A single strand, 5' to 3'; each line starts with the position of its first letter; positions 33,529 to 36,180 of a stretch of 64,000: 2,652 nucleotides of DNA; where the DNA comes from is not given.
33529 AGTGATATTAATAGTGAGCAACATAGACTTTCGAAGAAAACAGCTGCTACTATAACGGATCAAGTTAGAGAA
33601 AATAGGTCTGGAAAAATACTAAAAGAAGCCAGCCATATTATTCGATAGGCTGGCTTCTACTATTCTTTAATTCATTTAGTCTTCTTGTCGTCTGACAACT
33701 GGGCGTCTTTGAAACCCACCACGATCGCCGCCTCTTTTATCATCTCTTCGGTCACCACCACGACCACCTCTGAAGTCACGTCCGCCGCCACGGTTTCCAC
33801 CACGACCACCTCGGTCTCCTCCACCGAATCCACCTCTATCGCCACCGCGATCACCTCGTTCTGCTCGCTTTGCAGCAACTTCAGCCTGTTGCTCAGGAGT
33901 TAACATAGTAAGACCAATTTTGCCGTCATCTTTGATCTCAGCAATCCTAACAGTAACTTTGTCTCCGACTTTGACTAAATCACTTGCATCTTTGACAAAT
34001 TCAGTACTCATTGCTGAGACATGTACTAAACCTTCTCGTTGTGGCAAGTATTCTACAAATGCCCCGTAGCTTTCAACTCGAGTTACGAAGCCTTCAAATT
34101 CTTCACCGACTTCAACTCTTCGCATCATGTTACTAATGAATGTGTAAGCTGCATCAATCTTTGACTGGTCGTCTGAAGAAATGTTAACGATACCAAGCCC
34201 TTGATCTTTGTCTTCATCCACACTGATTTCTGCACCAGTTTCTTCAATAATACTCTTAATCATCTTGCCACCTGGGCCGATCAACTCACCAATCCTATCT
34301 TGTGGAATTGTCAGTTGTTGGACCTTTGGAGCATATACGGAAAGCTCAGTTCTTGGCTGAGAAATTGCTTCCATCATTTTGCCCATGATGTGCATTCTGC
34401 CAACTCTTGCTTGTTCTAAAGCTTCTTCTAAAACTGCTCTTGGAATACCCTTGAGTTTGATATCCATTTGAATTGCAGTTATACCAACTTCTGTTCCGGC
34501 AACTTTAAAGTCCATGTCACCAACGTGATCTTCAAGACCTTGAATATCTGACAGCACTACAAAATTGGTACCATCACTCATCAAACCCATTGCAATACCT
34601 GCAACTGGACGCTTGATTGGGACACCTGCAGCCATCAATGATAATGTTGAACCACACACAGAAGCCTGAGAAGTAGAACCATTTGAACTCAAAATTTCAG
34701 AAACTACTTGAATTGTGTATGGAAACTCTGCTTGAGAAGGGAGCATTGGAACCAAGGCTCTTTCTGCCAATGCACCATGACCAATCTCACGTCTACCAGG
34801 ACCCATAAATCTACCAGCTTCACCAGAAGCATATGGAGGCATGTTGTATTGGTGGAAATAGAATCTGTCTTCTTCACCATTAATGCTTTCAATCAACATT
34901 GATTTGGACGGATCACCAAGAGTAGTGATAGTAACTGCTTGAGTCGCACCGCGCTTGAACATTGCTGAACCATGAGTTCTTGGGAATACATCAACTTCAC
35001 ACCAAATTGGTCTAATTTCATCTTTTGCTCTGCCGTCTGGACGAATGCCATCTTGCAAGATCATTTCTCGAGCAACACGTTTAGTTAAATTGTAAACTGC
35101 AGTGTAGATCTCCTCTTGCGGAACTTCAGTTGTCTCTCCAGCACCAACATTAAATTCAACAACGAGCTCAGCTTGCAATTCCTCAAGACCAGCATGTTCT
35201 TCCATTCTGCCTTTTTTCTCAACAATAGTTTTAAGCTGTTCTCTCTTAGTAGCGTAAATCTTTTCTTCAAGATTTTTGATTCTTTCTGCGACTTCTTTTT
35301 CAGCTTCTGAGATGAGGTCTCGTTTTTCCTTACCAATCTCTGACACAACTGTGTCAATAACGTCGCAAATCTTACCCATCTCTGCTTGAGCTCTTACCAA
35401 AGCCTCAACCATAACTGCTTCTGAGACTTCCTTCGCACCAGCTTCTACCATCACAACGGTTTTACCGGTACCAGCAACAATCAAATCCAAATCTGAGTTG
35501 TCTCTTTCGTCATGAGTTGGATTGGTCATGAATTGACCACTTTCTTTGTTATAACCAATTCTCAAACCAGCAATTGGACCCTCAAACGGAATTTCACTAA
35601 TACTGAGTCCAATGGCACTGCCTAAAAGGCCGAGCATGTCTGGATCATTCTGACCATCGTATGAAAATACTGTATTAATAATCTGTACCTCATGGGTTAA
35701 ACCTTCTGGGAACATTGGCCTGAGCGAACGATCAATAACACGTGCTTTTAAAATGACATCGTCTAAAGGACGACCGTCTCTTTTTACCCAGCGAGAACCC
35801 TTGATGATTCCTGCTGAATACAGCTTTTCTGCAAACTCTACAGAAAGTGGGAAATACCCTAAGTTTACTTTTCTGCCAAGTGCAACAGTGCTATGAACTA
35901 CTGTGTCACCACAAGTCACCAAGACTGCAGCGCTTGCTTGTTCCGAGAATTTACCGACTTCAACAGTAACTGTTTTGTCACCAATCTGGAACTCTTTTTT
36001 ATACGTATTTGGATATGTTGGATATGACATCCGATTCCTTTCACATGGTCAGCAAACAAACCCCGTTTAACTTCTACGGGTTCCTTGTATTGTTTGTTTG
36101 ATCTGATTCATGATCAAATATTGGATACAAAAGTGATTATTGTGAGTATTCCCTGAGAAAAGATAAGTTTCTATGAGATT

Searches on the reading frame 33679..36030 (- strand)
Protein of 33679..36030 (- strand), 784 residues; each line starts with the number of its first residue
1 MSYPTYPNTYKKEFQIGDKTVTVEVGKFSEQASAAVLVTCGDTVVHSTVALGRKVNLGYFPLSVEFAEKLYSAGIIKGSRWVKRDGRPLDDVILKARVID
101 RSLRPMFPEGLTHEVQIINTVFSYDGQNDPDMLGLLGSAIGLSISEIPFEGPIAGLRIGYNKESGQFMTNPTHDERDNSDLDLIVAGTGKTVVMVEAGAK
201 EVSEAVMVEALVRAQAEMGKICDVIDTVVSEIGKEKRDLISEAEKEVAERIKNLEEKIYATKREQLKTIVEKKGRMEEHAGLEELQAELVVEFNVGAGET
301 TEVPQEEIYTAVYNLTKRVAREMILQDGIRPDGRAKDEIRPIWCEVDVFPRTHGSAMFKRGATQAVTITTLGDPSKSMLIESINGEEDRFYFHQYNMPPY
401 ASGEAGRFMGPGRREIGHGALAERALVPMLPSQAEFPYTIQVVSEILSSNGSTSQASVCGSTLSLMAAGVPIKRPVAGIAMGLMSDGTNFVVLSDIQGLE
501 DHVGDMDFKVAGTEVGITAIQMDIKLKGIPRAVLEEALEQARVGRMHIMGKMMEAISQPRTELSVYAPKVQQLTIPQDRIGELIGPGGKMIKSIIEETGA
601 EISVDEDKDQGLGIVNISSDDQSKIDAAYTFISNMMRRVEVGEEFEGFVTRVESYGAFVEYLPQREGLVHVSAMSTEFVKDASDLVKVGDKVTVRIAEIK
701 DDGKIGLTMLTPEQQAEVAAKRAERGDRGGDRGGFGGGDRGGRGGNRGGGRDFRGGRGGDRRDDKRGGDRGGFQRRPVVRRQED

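Call 77: search_protein_families(library=pfam, proteins=[window:33679-36030:-], max_evalue=0.00001)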
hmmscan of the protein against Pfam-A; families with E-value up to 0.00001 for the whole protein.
window:33679-36030:- (784 aa): 5 families
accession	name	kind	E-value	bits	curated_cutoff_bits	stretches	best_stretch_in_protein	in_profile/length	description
PF01138.27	RNase_PH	-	2.4e-43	148.1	25.5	2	338-471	1-130/130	3' exoribonuclease family, domain 1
PF03725.20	RNase_PH_C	-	3.6e-16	59.3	20.8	1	152-214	2-64/67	3' exoribonuclease family, domain 2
PF00575.29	S1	-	1.6e-14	54.4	22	1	639-708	2-72/74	S1 RNA binding domain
PF00013.35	KH_1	-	1.2e-12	47.8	21.5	1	571-632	2-64/66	KH domain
PF03726.19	PNPase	-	3.8e-11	43.7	24.6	1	254-334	2-80/81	Polyribonucleotide nucleotidyltransferase, RNA binding domain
